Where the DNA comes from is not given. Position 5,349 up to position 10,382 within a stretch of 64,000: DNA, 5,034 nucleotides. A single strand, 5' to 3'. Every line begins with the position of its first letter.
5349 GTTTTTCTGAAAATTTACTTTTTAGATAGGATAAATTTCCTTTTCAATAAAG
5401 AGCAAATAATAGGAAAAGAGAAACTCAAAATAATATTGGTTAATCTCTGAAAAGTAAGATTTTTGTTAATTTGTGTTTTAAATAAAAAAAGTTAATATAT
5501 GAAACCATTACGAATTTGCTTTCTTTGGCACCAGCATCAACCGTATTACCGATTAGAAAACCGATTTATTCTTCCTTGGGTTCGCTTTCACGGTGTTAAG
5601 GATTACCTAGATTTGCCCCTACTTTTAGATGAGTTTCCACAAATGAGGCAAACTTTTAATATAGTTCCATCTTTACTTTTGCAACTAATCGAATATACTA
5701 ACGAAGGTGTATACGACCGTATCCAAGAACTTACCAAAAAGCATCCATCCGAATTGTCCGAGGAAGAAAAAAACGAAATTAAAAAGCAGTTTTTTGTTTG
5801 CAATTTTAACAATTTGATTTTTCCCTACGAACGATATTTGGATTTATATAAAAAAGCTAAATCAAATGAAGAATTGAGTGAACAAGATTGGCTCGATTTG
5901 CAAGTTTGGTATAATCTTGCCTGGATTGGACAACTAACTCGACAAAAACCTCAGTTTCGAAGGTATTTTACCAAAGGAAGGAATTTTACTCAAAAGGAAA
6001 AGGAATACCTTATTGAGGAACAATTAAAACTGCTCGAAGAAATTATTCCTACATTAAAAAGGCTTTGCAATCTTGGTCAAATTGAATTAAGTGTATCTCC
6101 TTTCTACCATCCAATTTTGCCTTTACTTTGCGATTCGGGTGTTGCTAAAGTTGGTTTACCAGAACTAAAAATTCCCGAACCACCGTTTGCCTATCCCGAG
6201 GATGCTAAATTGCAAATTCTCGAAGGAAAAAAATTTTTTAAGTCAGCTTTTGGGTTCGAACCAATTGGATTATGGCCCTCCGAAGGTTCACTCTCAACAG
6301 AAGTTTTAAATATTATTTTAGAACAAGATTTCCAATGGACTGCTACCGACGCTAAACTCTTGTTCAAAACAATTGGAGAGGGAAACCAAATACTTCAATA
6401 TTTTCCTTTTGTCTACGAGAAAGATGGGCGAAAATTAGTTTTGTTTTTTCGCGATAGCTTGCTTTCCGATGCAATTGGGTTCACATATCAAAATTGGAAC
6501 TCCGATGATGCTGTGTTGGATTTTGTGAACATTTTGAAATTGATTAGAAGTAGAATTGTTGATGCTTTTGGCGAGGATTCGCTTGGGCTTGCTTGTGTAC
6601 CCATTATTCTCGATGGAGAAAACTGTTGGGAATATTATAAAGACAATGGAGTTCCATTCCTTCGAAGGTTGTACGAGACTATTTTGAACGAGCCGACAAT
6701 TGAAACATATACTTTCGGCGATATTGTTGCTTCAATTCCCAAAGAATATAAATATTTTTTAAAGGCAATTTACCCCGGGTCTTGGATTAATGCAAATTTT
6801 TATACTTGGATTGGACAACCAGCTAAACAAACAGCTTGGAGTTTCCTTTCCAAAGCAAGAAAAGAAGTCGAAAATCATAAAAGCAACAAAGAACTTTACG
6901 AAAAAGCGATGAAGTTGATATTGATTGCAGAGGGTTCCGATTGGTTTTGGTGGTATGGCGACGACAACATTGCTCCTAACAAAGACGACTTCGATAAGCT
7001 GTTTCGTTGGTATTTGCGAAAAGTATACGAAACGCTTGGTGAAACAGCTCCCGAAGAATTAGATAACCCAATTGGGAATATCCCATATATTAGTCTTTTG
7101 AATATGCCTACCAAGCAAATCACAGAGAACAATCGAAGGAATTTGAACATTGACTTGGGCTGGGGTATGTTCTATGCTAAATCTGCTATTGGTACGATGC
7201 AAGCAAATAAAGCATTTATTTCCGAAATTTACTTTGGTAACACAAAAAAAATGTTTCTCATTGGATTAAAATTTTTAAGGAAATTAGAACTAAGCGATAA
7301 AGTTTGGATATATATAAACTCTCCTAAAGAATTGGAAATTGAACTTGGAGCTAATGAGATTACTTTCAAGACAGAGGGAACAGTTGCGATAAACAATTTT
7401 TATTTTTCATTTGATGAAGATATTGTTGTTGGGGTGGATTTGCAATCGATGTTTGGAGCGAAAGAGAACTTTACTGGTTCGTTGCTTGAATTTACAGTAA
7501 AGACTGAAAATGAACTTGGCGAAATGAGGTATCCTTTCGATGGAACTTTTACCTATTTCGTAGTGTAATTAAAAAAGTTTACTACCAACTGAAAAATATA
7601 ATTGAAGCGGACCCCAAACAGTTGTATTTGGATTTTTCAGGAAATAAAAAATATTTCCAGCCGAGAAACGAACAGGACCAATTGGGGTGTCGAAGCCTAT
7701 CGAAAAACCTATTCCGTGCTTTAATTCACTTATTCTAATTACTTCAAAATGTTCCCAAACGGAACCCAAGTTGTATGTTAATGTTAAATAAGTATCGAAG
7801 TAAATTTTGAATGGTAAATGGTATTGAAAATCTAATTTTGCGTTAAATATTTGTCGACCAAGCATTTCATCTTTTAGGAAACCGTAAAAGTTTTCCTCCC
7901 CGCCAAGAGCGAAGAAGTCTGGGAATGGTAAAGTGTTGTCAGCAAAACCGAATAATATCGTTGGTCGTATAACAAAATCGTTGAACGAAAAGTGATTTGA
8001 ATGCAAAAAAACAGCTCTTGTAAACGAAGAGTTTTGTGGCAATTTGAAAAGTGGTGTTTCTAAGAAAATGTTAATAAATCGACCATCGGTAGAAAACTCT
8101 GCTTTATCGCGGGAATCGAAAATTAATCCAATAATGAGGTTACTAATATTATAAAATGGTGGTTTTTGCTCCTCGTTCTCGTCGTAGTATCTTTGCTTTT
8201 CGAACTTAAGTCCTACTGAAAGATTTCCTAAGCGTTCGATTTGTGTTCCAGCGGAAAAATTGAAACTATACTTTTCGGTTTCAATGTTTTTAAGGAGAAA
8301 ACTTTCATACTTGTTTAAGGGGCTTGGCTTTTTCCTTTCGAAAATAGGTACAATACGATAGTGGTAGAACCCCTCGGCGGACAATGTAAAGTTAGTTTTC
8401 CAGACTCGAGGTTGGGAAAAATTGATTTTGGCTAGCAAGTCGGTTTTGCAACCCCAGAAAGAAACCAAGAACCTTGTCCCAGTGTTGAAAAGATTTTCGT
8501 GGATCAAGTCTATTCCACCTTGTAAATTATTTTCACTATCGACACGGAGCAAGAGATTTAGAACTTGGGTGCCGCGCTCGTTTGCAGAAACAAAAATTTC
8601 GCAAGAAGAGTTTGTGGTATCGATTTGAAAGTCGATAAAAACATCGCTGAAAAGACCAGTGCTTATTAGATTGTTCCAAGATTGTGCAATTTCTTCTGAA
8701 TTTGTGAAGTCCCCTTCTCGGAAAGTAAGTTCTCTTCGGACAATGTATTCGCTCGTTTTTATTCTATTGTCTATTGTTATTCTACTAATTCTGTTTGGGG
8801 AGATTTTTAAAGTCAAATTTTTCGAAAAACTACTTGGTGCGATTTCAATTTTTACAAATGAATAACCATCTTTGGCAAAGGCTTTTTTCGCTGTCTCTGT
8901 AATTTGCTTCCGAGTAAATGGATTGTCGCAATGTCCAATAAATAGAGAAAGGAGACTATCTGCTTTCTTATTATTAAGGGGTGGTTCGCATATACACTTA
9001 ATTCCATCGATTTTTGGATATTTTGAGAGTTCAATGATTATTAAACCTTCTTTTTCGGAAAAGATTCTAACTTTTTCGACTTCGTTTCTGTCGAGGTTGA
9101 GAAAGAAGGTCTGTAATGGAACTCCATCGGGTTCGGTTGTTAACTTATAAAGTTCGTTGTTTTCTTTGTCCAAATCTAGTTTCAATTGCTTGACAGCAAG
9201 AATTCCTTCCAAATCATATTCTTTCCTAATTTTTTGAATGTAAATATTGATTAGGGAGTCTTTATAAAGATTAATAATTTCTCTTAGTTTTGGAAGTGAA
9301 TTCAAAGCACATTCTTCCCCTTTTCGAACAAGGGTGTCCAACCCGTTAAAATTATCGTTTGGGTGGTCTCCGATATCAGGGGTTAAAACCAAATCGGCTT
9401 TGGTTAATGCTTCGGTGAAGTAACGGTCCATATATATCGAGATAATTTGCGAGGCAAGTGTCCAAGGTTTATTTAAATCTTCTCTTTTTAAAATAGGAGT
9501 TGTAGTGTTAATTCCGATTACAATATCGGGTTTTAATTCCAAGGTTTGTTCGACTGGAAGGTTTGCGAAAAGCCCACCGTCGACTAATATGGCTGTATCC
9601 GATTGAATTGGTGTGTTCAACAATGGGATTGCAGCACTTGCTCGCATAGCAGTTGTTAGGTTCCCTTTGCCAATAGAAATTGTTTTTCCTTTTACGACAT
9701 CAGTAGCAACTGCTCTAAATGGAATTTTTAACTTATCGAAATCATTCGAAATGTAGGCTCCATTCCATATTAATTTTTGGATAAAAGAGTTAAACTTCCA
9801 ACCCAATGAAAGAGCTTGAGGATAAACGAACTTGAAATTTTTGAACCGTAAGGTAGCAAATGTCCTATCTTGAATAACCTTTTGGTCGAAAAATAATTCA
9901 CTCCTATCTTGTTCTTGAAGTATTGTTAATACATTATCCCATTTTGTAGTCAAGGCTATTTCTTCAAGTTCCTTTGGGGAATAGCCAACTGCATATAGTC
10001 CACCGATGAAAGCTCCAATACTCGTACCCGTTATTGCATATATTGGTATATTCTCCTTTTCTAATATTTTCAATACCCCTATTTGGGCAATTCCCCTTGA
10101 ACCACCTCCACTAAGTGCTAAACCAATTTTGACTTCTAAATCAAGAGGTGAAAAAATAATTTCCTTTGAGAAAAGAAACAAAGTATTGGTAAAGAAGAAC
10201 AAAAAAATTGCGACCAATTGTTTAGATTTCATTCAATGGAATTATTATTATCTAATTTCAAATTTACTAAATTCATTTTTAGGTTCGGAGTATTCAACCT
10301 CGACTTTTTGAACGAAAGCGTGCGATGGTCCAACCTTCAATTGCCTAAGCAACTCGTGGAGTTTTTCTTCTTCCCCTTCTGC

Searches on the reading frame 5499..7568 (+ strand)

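Call 50: search_protein_families(library=ncbifam, proteins=[window:5499-7568:+], max_evalue=0.00001)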
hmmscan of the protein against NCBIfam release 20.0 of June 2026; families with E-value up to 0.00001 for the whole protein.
window:5499-7568:+ (689 aa): 0 families

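Call 82: search_protein_families(library=pfam, proteins=[window:5499-7568:+], max_evalue=0.001)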
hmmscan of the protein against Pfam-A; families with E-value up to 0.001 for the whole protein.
window:5499-7568:+ (689 aa): 1 family
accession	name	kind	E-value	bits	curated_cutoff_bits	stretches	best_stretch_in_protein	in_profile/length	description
PF03065.20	Glyco_hydro_57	-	1.1e-53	182.9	21.2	1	8-415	2-284/291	Glycosyl hydrolase family 57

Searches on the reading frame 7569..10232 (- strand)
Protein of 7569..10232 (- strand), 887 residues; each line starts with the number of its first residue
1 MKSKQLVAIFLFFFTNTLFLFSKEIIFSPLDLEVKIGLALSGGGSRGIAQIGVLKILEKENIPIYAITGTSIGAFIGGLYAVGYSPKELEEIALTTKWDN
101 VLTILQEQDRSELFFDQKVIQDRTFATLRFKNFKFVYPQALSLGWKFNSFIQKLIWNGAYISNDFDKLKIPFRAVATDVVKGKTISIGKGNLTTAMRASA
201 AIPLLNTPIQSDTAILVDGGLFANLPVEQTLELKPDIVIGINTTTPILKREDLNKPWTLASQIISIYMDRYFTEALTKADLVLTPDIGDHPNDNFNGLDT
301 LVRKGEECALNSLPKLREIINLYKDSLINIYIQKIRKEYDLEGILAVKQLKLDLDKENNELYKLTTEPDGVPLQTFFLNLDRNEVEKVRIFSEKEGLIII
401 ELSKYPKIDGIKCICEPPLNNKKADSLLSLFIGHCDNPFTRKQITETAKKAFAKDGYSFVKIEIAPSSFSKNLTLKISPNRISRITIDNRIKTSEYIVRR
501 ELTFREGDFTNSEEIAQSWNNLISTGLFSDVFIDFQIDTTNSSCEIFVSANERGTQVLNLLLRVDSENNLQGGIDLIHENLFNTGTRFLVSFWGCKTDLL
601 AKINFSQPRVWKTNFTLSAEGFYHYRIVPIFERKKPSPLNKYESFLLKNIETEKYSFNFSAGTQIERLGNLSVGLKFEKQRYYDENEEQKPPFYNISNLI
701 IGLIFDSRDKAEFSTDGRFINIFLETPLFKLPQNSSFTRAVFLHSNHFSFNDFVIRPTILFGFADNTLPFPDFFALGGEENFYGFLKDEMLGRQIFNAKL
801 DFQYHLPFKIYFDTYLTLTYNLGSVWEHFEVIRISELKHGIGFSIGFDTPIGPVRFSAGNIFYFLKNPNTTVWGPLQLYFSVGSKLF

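Call 50: search_protein_families(library=ncbifam, proteins=[window:7569-10232:-], max_evalue=0.00001)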
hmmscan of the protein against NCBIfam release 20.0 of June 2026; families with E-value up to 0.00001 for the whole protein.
window:7569-10232:- (887 aa): 7 families
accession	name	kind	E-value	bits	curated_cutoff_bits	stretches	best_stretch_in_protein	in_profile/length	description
TIGR03303.1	OM_YaeT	equivalog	2.1e-35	122.3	297.15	1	425-869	257-729/741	outer membrane protein assembly factor BamA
NF007623.0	PRK10279.1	equivalog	2.2e-22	79.6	272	2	162-242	99-179/301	patatin-like phospholipase RssA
NF008287.0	PRK11067.1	subfamily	1.4e-07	30.3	1181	1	407-627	267-493/802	outer membrane protein assembly factor BamA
NF043045.1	T4SS_VpdC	equivalog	1.9e-07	29.6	1000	0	39-102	309-372/880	Dot/Icm T4SS effector VpdC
NF053870.1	DS2_1_antiphage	equivalog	2.8e-07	30.2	400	1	38-134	3-100/299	anti-phage phospholipase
NF041079.1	CBASS_lipase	equivalog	1.3e-06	27.9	200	0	38-92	4-63/317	CBASS cGAMP-activated phospholipase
NF047950.2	ATportTamA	equivalog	4.5e-06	25.5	625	0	792-886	488-569/569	autotransporter assembly complex protein TamA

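Call 82: search_protein_families(library=pfam, proteins=[window:7569-10232:-], max_evalue=0.001)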
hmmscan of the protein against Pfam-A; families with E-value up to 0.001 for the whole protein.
window:7569-10232:- (887 aa): 3 families
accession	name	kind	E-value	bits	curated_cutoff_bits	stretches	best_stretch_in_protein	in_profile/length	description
PF01734.28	Patatin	-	6.7e-27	95.4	27.7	1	38-230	1-190/191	Patatin-like phospholipase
PF01103.29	Omp85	-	8.8e-20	71.9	24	1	580-884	1-323/325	Omp85 superfamily domain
PF07244.20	POTRA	-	1.4e-06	29.4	21.3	1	481-538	2-64/79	Surface antigen variable number repeat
